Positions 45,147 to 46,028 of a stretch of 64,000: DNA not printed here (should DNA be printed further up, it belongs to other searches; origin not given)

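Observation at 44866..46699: Three-gene Panacea operon: PanA antitoxin, an N-terminally extended RelE/YoeB-like candidate toxin, and an unknown 273-aa third component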

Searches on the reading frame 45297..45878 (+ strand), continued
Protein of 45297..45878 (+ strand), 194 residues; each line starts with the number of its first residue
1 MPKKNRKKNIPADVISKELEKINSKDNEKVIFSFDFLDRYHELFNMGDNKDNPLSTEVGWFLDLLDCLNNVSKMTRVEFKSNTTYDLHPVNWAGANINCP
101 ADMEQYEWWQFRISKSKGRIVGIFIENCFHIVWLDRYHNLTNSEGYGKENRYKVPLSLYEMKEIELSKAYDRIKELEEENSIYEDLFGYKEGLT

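Call 52: find_related_loci(query=A1, collection=viral_contigs, flank=6000)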
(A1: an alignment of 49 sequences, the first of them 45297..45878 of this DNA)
Query A1 (194 aa) in viral_contigs; peptide patterns used: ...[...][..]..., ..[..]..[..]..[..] (x = any residue, [..] = any of these).
65 stretches matched a pattern; 28 encode a relative of the query (tblastn E <= 1e-3); 27 distinct loci.
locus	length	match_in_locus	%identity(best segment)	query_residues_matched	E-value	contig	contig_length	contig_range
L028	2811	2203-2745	45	1-178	3e-45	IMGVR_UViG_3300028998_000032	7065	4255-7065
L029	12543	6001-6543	45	1-178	2e-44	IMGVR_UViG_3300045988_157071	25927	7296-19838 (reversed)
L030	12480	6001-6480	41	30-186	9e-39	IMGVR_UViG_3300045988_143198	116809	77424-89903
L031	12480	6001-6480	41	30-186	5e-39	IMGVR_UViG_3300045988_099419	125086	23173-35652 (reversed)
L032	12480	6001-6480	41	30-186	5e-39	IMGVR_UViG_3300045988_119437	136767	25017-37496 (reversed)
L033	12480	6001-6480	41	30-186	5e-39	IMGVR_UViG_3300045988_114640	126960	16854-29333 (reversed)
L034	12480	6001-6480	41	30-186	9e-39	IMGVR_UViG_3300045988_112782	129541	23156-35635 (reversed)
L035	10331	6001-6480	41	30-186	9e-39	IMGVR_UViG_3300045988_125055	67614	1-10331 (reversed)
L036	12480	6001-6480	41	30-186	1e-38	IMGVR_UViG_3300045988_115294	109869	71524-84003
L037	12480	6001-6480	41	30-186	1e-38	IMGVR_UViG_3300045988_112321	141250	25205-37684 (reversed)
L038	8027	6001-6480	41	30-186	1e-38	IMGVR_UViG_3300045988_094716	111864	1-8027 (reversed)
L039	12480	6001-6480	41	30-186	5e-39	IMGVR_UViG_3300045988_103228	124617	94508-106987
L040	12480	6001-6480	41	30-186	5e-39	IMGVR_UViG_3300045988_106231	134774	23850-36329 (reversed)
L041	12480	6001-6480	41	30-186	9e-39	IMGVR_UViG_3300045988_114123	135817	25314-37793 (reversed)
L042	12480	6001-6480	41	30-186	9e-39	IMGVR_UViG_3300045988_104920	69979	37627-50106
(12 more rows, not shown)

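Call 73: find_encoding_contigs(protein=P0014, flank=5000, max_places=2)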
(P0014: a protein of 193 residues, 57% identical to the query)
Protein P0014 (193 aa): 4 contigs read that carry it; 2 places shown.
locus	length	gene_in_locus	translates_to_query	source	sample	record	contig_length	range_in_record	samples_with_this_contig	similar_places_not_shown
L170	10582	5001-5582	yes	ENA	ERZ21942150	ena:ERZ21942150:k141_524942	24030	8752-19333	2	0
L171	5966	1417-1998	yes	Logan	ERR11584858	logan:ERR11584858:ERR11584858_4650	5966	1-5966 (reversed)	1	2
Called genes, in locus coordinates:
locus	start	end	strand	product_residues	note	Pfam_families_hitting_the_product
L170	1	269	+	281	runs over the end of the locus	PF00535:Glycos_transf_2, PF13641:Glyco_tranf_2_3 (weak)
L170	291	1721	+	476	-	PF01943:Polysacc_synt, PF13440:Polysacc_synt_3, PF01554:MatE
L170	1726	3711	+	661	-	PF02901:PFL-like, PF01228:Gly_radical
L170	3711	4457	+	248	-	PF13353:Fer4_12, PF04055:Radical_SAM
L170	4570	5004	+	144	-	PF13274:SocA_Panacea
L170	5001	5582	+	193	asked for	-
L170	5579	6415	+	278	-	-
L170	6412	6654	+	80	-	-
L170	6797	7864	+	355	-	PF03062:MBOAT, PF13813:MBOAT_2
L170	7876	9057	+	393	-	PF16822:ALGX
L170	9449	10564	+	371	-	-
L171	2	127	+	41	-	?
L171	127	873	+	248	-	PF13353:Fer4_12, PF04055:Radical_SAM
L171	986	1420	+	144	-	PF13274:SocA_Panacea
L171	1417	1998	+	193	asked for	-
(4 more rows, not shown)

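Call 74: find_encoding_contigs(protein=P0015, flank=5000, max_places=2)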
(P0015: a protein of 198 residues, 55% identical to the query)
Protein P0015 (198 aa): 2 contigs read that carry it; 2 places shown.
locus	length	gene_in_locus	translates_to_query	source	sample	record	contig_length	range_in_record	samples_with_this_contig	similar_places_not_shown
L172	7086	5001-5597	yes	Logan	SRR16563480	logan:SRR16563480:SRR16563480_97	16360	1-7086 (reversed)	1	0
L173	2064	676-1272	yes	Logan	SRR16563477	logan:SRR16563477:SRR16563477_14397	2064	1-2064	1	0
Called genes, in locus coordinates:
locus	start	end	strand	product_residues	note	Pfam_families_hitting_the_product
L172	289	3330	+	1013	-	-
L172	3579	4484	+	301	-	-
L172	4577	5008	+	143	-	PF13274:SocA_Panacea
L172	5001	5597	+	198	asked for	-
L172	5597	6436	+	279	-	-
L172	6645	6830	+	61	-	-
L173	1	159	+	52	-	?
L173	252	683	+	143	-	PF13274:SocA_Panacea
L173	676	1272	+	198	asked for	-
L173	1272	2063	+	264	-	?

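Call 89: search_dna_similar(query=window:45297-45878:+, collection=phages, mode=protein, max_evalue=0.01, max_rows=15)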
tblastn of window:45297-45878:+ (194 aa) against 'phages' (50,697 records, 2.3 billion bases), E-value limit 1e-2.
No match.

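Call 98: list_cluster_members(proteins=[P0012, P0024, P0033, P0045, P0057, P0065, P0081, P0091, P0095, P0111])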
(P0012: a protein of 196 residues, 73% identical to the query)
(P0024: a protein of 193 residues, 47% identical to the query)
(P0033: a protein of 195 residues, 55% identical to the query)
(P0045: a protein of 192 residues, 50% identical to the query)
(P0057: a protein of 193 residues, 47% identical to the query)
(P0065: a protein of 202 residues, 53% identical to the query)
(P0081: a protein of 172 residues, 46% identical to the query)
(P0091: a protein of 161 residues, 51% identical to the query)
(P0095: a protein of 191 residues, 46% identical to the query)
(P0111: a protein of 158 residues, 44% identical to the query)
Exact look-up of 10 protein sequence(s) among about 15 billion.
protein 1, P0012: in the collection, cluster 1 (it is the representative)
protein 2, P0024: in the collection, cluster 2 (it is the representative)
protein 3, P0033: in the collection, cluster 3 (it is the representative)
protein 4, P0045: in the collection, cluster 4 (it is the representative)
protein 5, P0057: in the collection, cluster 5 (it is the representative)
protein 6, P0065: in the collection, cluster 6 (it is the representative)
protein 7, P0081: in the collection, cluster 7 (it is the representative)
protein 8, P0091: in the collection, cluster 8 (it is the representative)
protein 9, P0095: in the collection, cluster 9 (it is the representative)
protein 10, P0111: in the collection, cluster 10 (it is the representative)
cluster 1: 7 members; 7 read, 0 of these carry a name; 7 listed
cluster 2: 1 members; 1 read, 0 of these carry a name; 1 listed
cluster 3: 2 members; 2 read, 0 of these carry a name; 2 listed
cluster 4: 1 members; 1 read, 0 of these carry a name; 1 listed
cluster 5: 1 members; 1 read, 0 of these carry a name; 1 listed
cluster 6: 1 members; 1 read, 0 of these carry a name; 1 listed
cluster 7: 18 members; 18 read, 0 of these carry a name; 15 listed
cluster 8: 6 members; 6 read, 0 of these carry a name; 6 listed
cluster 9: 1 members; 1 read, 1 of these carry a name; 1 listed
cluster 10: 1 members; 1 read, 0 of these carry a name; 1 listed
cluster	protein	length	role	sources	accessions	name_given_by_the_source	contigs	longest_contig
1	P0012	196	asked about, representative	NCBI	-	-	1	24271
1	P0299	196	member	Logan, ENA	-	-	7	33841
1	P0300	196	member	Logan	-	-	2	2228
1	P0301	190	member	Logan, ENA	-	-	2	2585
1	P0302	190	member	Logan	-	-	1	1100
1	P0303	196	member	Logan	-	-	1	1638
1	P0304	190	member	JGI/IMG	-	-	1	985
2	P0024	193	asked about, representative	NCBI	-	-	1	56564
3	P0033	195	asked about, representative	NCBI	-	-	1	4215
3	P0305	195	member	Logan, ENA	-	-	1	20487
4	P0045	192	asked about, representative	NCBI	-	-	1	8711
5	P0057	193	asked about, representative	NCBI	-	-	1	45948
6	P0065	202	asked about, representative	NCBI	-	-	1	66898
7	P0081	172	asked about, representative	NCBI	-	-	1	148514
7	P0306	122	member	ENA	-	-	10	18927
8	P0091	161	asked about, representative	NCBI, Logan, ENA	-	-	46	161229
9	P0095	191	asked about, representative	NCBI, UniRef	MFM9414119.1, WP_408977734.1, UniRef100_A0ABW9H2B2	hypothetical protein ACKQTC_07040 [Peptococcus simiae] | Uncharacterized protein n=1 Tax=Peptococcus simiae TaxID=1643805 RepID=A0ABW9H2B2_9FIRM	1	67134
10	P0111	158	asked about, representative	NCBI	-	-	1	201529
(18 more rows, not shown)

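Call 101: search_protein_families(library=pfam, proteins=[L170:6412-6651:+], max_evalue=0.001)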
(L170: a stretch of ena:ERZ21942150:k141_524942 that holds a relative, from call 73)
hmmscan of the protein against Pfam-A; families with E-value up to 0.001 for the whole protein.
L170:6412-6651:+ (80 aa): 0 families
